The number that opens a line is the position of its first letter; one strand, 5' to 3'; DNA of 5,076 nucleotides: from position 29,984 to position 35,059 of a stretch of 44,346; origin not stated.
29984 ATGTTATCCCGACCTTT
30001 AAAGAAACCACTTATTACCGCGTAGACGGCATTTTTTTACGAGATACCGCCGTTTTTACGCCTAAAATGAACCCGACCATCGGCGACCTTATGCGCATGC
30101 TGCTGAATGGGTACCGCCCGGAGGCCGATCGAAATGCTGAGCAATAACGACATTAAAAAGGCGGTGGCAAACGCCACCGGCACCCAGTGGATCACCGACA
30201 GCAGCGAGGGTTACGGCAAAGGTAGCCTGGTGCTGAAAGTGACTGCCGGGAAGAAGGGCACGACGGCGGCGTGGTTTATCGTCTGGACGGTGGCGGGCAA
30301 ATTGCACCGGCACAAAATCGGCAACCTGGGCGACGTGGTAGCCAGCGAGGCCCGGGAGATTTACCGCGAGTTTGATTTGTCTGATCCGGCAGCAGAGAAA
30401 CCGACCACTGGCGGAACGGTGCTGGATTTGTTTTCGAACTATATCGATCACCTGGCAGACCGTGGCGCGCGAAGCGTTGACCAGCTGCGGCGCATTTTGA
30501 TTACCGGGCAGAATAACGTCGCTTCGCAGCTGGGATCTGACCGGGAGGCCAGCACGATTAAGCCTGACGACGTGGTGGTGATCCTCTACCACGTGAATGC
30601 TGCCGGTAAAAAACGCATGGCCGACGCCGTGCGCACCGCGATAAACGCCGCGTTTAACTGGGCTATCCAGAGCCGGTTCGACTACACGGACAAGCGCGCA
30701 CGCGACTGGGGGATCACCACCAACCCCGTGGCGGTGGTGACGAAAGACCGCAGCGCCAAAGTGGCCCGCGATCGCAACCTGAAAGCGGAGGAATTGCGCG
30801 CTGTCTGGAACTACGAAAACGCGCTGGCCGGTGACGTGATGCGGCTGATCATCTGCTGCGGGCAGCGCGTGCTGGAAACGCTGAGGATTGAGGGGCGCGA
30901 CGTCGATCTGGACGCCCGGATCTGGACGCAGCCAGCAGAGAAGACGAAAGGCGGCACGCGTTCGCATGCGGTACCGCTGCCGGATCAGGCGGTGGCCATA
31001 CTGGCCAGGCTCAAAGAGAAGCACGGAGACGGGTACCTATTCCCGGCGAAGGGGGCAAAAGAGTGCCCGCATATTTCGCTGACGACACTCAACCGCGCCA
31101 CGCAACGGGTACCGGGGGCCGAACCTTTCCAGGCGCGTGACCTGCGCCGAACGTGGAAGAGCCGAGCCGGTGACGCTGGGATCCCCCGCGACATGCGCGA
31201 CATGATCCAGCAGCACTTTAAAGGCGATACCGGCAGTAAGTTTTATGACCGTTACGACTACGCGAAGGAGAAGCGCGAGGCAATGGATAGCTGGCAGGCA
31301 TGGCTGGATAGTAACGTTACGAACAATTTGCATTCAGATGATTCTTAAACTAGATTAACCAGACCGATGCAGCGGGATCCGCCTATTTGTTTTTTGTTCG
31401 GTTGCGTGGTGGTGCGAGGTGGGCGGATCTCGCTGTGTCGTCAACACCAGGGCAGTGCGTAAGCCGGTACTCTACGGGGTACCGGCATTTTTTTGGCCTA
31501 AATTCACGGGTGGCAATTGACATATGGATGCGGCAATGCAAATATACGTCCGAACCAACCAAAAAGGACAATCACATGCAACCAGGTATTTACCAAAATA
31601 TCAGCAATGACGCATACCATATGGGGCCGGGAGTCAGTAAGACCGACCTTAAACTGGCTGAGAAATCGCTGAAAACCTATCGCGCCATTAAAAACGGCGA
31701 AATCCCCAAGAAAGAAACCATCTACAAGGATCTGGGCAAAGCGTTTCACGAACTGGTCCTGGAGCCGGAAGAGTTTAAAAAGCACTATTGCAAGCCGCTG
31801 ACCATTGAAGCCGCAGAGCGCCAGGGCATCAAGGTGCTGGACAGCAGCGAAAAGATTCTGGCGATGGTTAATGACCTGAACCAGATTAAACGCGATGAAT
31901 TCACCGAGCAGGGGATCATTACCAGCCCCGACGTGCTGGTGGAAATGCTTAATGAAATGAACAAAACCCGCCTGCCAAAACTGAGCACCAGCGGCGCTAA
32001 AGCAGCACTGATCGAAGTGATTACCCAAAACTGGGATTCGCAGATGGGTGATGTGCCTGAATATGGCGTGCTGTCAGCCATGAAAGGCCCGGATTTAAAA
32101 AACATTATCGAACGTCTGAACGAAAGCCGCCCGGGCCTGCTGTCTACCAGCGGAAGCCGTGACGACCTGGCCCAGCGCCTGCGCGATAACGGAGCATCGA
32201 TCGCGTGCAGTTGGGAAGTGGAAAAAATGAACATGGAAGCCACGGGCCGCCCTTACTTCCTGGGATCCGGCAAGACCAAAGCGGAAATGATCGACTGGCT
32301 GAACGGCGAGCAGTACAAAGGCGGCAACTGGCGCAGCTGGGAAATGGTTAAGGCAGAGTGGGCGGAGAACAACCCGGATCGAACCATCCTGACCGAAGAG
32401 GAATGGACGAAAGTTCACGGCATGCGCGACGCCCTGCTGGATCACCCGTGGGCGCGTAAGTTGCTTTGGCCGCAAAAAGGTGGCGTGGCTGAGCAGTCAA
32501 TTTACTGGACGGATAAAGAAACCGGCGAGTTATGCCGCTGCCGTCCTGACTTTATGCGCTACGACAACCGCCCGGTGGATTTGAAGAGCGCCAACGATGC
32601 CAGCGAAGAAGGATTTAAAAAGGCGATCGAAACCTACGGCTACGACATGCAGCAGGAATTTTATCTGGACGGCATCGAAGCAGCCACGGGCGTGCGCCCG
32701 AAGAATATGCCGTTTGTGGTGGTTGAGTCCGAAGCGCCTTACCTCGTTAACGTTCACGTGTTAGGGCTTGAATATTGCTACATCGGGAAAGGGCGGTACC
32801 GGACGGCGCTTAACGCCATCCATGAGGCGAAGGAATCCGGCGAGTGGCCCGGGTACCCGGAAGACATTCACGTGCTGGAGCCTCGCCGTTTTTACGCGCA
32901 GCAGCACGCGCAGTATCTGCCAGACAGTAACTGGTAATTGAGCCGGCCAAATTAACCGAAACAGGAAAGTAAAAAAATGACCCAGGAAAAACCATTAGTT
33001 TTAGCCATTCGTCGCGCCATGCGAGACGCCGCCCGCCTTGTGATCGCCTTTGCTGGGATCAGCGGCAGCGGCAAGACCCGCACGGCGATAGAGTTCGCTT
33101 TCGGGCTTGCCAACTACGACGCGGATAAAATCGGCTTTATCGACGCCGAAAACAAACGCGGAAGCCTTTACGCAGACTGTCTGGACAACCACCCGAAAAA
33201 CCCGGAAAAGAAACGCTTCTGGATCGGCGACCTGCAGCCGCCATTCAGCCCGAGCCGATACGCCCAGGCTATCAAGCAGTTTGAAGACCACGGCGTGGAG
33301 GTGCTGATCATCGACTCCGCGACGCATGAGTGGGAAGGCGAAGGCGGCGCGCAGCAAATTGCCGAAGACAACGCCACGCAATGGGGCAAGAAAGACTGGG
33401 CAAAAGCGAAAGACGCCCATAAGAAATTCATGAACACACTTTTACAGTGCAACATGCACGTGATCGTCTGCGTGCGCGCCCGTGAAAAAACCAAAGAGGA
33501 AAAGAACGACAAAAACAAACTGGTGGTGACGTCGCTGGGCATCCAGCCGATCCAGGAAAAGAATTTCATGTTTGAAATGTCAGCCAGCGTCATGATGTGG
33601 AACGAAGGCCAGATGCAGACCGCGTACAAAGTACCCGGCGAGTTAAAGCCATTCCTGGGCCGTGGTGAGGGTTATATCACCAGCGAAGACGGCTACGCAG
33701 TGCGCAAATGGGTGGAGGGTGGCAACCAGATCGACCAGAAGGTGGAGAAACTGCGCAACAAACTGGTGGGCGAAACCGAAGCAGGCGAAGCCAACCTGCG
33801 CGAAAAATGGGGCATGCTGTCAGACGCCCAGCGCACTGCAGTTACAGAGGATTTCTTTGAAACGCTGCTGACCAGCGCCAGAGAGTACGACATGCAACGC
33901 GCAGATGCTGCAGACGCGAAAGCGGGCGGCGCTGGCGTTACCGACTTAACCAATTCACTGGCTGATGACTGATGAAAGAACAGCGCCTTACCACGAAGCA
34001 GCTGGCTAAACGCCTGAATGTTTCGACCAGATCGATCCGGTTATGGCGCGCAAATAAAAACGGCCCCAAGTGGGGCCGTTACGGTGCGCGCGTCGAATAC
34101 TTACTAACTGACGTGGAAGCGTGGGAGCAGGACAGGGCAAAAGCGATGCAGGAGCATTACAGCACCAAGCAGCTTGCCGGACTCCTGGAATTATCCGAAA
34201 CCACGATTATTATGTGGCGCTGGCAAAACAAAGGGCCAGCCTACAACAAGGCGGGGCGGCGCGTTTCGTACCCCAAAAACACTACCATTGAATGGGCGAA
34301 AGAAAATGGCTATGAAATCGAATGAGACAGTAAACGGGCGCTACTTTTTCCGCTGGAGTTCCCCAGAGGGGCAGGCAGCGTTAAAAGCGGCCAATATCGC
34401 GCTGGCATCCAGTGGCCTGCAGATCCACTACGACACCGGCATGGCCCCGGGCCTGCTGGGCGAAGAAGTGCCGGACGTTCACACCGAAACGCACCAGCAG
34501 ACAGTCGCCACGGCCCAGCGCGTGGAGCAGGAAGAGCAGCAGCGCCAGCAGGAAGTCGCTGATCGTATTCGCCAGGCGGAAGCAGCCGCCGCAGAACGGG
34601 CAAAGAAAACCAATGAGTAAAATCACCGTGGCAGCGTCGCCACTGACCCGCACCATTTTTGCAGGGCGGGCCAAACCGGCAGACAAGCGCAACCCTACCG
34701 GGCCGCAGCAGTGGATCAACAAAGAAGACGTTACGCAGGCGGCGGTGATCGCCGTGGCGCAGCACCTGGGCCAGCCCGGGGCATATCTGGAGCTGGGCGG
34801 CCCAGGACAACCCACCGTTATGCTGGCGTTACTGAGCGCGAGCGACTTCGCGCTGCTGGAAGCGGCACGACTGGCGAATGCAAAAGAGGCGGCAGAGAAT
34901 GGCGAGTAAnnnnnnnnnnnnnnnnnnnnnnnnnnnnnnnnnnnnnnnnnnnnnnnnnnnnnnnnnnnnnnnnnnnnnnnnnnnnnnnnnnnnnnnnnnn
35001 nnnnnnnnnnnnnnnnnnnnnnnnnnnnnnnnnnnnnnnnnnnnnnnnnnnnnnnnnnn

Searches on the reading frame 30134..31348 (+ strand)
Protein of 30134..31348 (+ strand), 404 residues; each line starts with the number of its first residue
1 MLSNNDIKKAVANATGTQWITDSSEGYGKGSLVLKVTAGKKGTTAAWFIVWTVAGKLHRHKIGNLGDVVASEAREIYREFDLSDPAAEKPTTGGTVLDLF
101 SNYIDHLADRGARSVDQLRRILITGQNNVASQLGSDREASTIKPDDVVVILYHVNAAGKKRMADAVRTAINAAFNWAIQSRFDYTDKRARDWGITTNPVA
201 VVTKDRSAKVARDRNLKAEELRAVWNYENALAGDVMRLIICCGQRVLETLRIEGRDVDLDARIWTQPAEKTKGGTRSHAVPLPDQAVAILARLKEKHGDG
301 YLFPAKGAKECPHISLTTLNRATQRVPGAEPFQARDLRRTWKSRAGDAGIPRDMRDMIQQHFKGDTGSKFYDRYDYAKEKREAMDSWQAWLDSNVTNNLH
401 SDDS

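Call 15: search_protein_families(library=pfam, max_evalue=0.01, proteins=[window:30134-31348:+])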
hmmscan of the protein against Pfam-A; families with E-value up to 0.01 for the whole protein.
window:30134-31348:+ (404 aa): 2 families
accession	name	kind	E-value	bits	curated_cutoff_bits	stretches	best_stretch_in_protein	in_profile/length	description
PF00589.27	Phage_integrase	-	6.7e-08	32.9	27.1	1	235-354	27-149/172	Phage integrase family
PF22022.2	Phage_int_M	-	7.4e-06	26.6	27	1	114-186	17-88/96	Phage integrase central domain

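Call 97: search_protein_families(library=ncbifam, max_evalue=0.01, proteins=[window:30134-31348:+])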
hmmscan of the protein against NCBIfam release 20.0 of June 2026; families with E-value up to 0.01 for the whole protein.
window:30134-31348:+ (404 aa): 2 families
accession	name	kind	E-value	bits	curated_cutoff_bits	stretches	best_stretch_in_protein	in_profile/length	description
NF007246.0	PRK09692.1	domain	3.8e-11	42.2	434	1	251-390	254-392/413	integrase domain-containing protein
NF040815.2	recomb_XerA_Arch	equivalog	0.0031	17.1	220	1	216-325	97-202/263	site-specific tyrosine recombinase/integron integrase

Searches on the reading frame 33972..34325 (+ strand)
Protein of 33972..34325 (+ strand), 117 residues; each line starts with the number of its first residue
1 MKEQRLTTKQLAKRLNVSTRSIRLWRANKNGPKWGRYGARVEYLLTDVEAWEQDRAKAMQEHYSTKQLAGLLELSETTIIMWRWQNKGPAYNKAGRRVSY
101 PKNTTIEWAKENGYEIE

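Call 15: search_protein_families(library=pfam, max_evalue=0.01, proteins=[window:33972-34325:+])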
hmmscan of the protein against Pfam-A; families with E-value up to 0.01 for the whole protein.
window:33972-34325:+ (117 aa): 18 families
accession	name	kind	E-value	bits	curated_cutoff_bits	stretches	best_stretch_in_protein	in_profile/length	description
PF12728.13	HTH_17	-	3.7e-13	50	27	2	6-54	2-49/51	Helix-turn-helix domain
PF13384.12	HTH_23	-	6.6e-07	29.4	24.6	1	3-29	15-43/50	Homeodomain-like domain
PF08279.18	HTH_11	-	4.2e-06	27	25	1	3-23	14-33/55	HTH domain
PF01527.26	HTH_Tnp_1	-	8.7e-05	23.1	24.1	0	3-28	21-46/75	Transposase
PF10668.15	Phage_terminase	-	8.8e-05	22.6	22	0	6-30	23-47/67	Phage terminase small subunit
PF00376.29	MerR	-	0.00013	22.1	28.2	1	7-25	1-19/38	MerR family regulatory protein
PF13551.12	HTH_29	-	0.0002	21.9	28.1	0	2-26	9-33/64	Winged helix-turn helix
PF00196.25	GerE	-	0.00033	20.7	23.5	0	6-28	18-40/57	Bacterial regulatory proteins, luxR family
PF13411.12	MerR_1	-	0.00038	21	21.6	0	7-27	2-22/69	MerR HTH family regulatory protein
PF23359.1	Lsr2_DNA-bd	-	0.00086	19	26.9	0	107-116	11-20/37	Lsr2 DNA-binding domain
PF08220.18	HTH_DeoR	-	0.001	19.2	21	0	2-23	11-32/57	DeoR-like helix-turn-helix domain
PF08281.18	Sigma70_r4_2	-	0.0016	18.5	25.7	0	5-24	26-45/54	Sigma-70, region 4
PF13730.12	HTH_36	-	0.0018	18.5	25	0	8-27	28-47/55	Helix-turn-helix domain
PF13542.12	HTH_Tnp_ISL3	-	0.002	18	27.4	0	51-80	16-44/51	Helix-turn-helix domain of transposase family ISL3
PF00046.35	Homeodomain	-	0.0039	17.4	22.9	0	7-28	29-50/57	Homeodomain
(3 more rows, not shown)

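Call 18: search_protein_families(library=phrogs, max_evalue=0.001, proteins=[window:33972-34325:+])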
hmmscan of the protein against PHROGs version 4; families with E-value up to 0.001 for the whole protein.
window:33972-34325:+ (117 aa): 15 families
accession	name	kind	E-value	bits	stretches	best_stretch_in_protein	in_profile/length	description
phrog_66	-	integration and excision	3.7e-12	47.6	2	4-56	92-144/412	excisionase and transcriptional regulator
phrog_57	-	head and packaging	4.7e-07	30.8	0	1-57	8-64/199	terminase small subunit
phrog_668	-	DNA, RNA and nucleotide metabolism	2.4e-06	28.3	1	54-113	55-114/181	HTH DNA binding protein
phrog_2528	-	unknown function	5.6e-05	24.1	0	60-112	26-79/90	-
phrog_10045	-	DNA, RNA and nucleotide metabolism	0.0001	23.1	0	60-110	18-68/74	HTH DNA binding protein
phrog_1553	-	integration and excision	0.00011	22.7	0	4-33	3-33/65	excisionase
phrog_2907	-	integration and excision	0.00013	23.4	0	1-25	2-26/117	excisionase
phrog_638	-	transcription regulation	0.00015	22.7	0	7-30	19-42/145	transcriptional regulator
phrog_8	-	transcription regulation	0.00017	22.2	1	2-57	167-228/346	transcriptional regulator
phrog_5119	-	unknown function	0.00022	22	0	2-29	63-90/152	-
phrog_59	-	DNA, RNA and nucleotide metabolism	0.00039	20.9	1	8-114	249-334/423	HNH endonuclease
phrog_7950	-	transcription regulation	0.00041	21.4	0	4-29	19-44/68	transcriptional repressor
phrog_4779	-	transcription regulation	0.0005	21.5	0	1-29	11-39/98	transcriptional regulator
phrog_597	-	DNA, RNA and nucleotide metabolism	0.00051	21.1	0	1-55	108-164/200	DNA binding protein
phrog_8898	-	unknown function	0.00058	20.5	0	2-37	11-47/70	-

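Call 48: find_homologous_proteins(query=window:33972-34325:+, max_evalue=0.001)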
Query window:33972-34325:+ (117 aa): 10 proteins with E <= 0.001 among 15 candidates.
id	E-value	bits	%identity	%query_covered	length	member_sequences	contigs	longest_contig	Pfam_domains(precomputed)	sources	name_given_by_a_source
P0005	5.5e-65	235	93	99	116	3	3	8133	PF12728.14,PF00376.30,PF08279.19,PF13384.13,PF13551.13,PF01527.27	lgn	-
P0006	2.2e-54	201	77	100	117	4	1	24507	PF12728.14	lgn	-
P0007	3.9e-48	181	70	98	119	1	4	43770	PF12728.14,PF00376.30,PF13411.13,PF13384.13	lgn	-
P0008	8.0e-48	180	69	100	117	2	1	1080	PF12728.14,PF00376.30,PF08279.19,PF13411.13,PF13384.13,PF13551.13,PF01527.27,PF13022.13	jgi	jgi:DNA-binding XRE family transcriptional regulator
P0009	2.5e-47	178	70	98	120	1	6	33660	PF12728.14,PF13384.13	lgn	-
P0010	3.5e-47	178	71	96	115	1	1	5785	PF12728.14,PF00376.30,PF13384.13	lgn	-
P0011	4.1e-47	177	69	97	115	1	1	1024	PF12728.14,PF00376.30,PF08279.19,PF13411.13,PF13384.13,PF13551.13,PF13518.13,PF08281.19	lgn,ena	-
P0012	8.7e-45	170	65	100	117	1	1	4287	PF12728.14,PF00376.30,PF13411.13,PF13384.13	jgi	-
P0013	6.8e-43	164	65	97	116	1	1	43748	PF12728.14,PF00376.30,PF13384.13,PF08220.19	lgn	-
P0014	6.2e-41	157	64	97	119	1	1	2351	PF12728.14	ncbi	-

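Call 49: find_encoding_contigs(protein=P0007, flank=10000, max_places=2)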
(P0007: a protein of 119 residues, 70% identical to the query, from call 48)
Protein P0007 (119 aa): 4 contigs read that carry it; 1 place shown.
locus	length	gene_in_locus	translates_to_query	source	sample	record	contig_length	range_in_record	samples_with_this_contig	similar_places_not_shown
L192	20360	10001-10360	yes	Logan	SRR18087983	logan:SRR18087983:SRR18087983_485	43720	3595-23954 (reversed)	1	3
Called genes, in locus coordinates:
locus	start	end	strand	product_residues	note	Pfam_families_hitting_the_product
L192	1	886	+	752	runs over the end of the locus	PF10145:PhageMin_Tail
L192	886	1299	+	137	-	PF06995:Phage_P2_GpU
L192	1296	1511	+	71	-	PF05489:Phage_tail_X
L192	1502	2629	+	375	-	PF05954:Phage_GPD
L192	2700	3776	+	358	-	-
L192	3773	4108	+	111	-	-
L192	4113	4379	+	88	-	-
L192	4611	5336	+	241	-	-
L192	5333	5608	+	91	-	-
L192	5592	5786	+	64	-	-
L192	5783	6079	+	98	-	-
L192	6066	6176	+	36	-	-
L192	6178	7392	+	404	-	PF22022:Phage_int_M (weak), PF00589:Phage_integrase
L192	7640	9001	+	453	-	PF02037:SAP (faint), PF12684:DUF3799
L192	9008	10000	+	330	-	PF13479:AAA_24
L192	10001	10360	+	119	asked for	PF12728:HTH_17 (weak), PF13384:HTH_23 (faint), PF00376:MerR (faint), PF13411:MerR_1 (faint), PF12728:HTH_17 (weak)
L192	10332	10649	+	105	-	-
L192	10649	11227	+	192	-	PF00436:SSB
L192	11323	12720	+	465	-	PF00270:DEAD, PF04851:ResIII, PF00271:Helicase_C (weak)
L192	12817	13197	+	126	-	-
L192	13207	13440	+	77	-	-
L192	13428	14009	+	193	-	-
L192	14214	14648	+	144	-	-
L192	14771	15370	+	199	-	PF05869:Dam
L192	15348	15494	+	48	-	-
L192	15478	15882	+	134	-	-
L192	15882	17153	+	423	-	PF00145:DNA_methylase (faint)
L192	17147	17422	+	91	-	-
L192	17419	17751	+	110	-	-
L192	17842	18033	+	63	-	-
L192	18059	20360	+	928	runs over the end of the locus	PF08707:PriCT_2, PF13362:Toprim_3 (weak)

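Call 50: find_encoding_contigs(protein=P0013, flank=10000, max_places=2)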
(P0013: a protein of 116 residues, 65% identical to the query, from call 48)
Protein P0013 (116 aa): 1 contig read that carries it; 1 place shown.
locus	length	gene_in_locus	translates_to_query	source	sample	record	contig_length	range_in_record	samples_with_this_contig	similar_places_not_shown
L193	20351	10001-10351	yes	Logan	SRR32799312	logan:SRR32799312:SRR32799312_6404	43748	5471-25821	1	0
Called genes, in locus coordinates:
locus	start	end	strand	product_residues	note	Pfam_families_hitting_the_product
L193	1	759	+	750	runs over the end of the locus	PF10145:PhageMin_Tail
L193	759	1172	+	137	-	PF06995:Phage_P2_GpU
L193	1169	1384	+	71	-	PF05489:Phage_tail_X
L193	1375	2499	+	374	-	PF05954:Phage_GPD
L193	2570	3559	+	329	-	-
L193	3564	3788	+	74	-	-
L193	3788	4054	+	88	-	-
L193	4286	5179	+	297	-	-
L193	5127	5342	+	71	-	-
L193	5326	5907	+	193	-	-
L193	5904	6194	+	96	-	-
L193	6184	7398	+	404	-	PF22022:Phage_int_M (weak), PF00589:Phage_integrase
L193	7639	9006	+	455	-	PF12684:DUF3799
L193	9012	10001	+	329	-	PF13479:AAA_24 (weak)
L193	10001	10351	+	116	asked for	PF08220:HTH_DeoR (faint), PF13384:HTH_23 (faint), PF00376:MerR (faint), PF12728:HTH_17 (weak)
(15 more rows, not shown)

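Call 51: find_encoding_contigs(protein=P0009, flank=10000, max_places=2)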
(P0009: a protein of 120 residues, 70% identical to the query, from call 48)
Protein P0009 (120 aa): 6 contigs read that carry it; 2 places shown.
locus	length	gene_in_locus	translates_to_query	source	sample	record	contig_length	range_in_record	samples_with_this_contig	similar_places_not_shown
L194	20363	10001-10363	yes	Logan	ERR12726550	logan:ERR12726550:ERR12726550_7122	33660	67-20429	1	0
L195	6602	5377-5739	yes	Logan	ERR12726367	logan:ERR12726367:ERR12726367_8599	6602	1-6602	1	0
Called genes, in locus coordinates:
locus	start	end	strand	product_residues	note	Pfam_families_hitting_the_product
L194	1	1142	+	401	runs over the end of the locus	?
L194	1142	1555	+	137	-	PF06995:Phage_P2_GpU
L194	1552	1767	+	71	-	PF05489:Phage_tail_X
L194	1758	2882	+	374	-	PF05954:Phage_GPD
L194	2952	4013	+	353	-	-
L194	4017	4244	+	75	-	-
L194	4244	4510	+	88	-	-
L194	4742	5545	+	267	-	-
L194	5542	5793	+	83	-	-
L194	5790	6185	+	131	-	-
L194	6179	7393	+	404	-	PF22022:Phage_int_M (weak), PF00589:Phage_integrase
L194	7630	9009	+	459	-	PF02037:SAP (faint), PF12684:DUF3799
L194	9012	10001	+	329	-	PF13479:AAA_24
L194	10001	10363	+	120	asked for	PF13384:HTH_23 (faint), PF12728:HTH_17 (weak)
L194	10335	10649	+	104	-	-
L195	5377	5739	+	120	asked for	PF13384:HTH_23 (faint), PF12728:HTH_17 (weak)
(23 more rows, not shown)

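Call 52: find_encoding_contigs(protein=P0006, flank=10000, max_places=2)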
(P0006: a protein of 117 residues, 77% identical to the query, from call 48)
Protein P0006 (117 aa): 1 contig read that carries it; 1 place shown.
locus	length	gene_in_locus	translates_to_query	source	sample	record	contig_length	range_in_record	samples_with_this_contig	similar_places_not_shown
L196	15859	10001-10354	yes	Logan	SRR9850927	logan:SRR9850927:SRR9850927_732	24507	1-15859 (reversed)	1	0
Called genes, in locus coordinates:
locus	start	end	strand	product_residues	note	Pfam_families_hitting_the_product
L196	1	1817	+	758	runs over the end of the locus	PF10145:PhageMin_Tail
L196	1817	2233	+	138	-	PF06995:Phage_P2_GpU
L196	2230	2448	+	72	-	PF05489:Phage_tail_X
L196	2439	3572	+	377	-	PF05954:Phage_GPD (weak)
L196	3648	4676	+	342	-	-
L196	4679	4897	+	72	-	-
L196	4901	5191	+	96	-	-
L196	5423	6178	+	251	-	-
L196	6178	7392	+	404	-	PF22022:Phage_int_M (weak), PF00589:Phage_integrase (weak)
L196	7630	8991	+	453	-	PF02037:SAP (faint), PF12684:DUF3799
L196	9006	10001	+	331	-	PF13479:AAA_24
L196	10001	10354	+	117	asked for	PF12728:HTH_17 (weak)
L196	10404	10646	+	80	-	-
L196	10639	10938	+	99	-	PF24233:DUF7446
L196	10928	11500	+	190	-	PF00436:SSB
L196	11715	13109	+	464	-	PF00271:Helicase_C (faint), PF04851:ResIII, PF00270:DEAD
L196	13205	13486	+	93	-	-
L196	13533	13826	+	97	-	-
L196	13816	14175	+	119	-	-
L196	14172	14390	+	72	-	-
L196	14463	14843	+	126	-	-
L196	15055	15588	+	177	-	-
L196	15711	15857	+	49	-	?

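Call 54: search_dna_similar(query=L192:10001-10357:+, collection=phages, mode=protein, max_rows=15, max_evalue=0.001)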
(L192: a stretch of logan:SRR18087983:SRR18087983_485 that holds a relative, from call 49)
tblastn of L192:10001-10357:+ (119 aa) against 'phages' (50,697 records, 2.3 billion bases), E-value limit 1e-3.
Records with a match: 20; places in all: 22; records where one place covers at least 80% of the query: 0.
Best place of each record, by identity: <60% 20.
By first word of the organism name: Ralstonia 17; Bacteriophage 1; Cobetia 1; Corynebacterium 1.
By host as written in the record: Ralstonia solanacearum 4; Ralstonia pseudosolanacearum 4; Ralstonia pseudosolanacearum I-31 (MT043) 2; Ralstonia pseudosolanacearum I-15 (MT017) 2; Ralstonia pseudosolanacearum I-31 (MT035) 2; Ralstonia solanacearum CQPS-1 1; - 1; Ralstonia pseudosolanacearum I-15 (MT014) 1; and 3 more.
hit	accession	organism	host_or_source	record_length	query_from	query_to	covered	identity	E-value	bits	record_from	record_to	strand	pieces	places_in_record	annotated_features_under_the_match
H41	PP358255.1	Ralstonia phage PY045S1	Ralstonia solanacearum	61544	1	52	44%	45.3%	2e-5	48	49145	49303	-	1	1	hypothetical protein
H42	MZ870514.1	Ralstonia phage RPZH3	Ralstonia solanacearum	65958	1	52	44%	45.3%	4e-5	47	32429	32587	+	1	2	DNA-binding protein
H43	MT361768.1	Ralstonia phage RPZH6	Ralstonia pseudosolanacearum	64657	1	52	44%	45.3%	4e-5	47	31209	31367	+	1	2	DNA-binding protein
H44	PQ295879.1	Ralstonia phage YL4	Ralstonia pseudosolanacearum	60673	1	52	44%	45.3%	4e-5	47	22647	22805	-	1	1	hypothetical protein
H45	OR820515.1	Ralstonia phage AhaGv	Ralstonia solanacearum CQPS-1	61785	1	52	44%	45.3%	5e-5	46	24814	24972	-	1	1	DNA-binding protein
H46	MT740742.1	Ralstonia phage Heva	Ralstonia pseudosolanacearum I-31 ...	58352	1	52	44%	45.3%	1e-4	45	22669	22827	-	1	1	hypothetical protein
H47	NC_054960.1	Ralstonia phage Heva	Ralstonia pseudosolanacearum I-31 ...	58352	1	52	44%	45.3%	1e-4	45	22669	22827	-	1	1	hypothetical protein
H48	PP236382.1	Ralstonia phage QkW1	Ralstonia pseudosolanacearum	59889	1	52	44%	45.3%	2e-4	45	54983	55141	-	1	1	hypothetical protein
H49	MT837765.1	Bacteriophage sp.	human fecal samples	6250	1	55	46%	41.8%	4e-5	47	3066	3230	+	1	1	record has no annotation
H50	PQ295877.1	Ralstonia phage YL2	Ralstonia pseudosolanacearum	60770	1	52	44%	43.4%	2e-4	45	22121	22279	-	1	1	hypothetical protein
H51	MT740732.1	Ralstonia phage Darius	Ralstonia pseudosolanacearum I-15 ...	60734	1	52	44%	43.4%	4e-4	44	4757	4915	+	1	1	hypothetical protein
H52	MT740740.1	Ralstonia phage Gervaise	Ralstonia pseudosolanacearum I-15 ...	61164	1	52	44%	43.4%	4e-4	44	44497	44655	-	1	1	hypothetical protein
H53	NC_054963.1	Ralstonia phage Gervaise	Ralstonia pseudosolanacearum I-15 ...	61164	1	52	44%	43.4%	4e-4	44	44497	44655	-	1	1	hypothetical protein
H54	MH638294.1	Ralstonia phage GP4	Ralstonia solanacearum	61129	1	53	45%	40.7%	4e-4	44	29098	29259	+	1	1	DNA-binding protein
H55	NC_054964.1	Ralstonia phage GP4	Ralstonia solanacearum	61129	1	53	45%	40.7%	4e-4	44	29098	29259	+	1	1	DNA-binding protein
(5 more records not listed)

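Call 97: search_protein_families(library=ncbifam, max_evalue=0.01, proteins=[window:33972-34325:+])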
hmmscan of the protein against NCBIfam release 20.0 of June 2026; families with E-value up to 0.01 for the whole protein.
window:33972-34325:+ (117 aa): 5 families
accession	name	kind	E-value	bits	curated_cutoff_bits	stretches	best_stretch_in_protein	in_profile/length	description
TIGR01764.1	excise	domain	2.7e-05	24.4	28.8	0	6-25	2-21/49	excisionase family DNA-binding protein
TIGR04381.1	HTH_TypR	domain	7.9e-05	22.6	30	0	60-79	19-38/49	TyrR/PhhR family helix-turn-helix DNA-binding protein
NF007257.0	PRK09706.1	subfamily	0.00047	20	101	0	2-34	15-47/135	transcriptional repressor DicA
NF040601.1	TerS_not_xtmA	equivalog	0.00099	18.9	120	0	4-29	21-46/233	phage terminase small subunit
NF033545.0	transpos_IS630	equivalog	0.0073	15.8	100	0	2-28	9-35/299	IS630 family transposase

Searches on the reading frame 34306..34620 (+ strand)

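Call 17: search_protein_families(library=phrogs, max_evalue=0.001, proteins=[window:34306-34620:+])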
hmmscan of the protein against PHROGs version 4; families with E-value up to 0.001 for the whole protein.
window:34306-34620:+ (104 aa): 0 families

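Call 45: search_protein_families(library=pfam, max_evalue=0.05, proteins=[window:34306-34620:+])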
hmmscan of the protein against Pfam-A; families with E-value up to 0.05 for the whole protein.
window:34306-34620:+ (104 aa): 1 family
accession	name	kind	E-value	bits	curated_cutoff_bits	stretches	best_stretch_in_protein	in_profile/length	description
PF00875.24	DNA_photolyase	-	0.0015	18.9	26.6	1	26-97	55-122/164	DNA photolyase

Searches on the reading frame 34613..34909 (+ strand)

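Call 17: search_protein_families(library=phrogs, max_evalue=0.001, proteins=[window:34613-34909:+])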
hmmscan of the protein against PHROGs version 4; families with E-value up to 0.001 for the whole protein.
window:34613-34909:+ (98 aa): 1 family
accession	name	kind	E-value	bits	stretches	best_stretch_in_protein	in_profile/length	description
phrog_1578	-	unknown function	8e-11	42.3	1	1-53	1-47/78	-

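Call 45: search_protein_families(library=pfam, max_evalue=0.05, proteins=[window:34613-34909:+])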
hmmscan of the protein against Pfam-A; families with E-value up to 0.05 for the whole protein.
window:34613-34909:+ (98 aa): 1 family
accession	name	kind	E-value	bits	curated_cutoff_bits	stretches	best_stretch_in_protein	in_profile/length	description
PF24233.1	DUF7446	-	2.7e-10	40.4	24.1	1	3-54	1-46/70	Family of unknown function (DUF7446)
